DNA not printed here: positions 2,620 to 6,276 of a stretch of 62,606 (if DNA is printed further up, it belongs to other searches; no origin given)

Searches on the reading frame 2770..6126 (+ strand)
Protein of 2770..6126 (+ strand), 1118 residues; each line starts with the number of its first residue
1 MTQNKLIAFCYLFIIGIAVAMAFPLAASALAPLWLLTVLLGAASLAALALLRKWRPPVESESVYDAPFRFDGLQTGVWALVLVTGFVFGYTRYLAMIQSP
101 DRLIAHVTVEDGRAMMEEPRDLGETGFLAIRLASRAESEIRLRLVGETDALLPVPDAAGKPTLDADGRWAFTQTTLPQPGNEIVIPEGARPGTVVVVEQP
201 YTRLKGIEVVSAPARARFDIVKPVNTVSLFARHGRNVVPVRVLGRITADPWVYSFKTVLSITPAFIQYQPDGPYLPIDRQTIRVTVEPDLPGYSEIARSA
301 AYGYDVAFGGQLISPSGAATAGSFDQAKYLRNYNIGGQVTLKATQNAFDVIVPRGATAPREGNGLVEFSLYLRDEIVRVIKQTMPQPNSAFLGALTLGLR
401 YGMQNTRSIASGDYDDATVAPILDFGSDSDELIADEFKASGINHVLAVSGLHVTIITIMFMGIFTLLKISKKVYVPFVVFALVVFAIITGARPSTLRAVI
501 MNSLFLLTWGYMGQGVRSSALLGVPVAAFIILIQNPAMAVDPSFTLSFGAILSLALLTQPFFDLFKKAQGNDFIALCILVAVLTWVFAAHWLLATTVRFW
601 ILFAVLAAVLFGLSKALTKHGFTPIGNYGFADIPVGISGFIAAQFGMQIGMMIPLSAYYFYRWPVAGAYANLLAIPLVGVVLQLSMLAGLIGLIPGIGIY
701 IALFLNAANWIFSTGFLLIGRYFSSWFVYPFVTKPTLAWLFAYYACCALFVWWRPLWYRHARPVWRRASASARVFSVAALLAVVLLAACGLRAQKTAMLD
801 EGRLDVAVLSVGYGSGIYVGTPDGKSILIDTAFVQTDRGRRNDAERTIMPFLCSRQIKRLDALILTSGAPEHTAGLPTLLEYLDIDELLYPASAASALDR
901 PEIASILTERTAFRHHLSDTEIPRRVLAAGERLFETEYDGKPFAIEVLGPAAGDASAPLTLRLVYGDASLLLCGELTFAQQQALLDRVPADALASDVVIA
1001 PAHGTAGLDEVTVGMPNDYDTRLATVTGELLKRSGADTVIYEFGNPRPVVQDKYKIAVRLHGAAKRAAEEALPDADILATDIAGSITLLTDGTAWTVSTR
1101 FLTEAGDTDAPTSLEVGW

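Call 45: search_protein_families(library=pfam, proteins=[window:2770-6126:+], max_evalue=0.001)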
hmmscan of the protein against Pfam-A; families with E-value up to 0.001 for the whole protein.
window:2770-6126:+ (1118 aa): 3 families
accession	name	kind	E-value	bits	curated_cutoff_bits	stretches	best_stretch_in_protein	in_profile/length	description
PF03772.21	Competence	-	1.8e-33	116.5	23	1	431-754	11-268/270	Competence protein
PF00753.33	Lactamase_B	-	1.1e-07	32.4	22.7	1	817-1012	9-162/196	Metallo-beta-lactamase superfamily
PF13567.11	DUF4131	-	0.00037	20.6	31.6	1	282-344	106-162/165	Domain of unknown function (DUF4131)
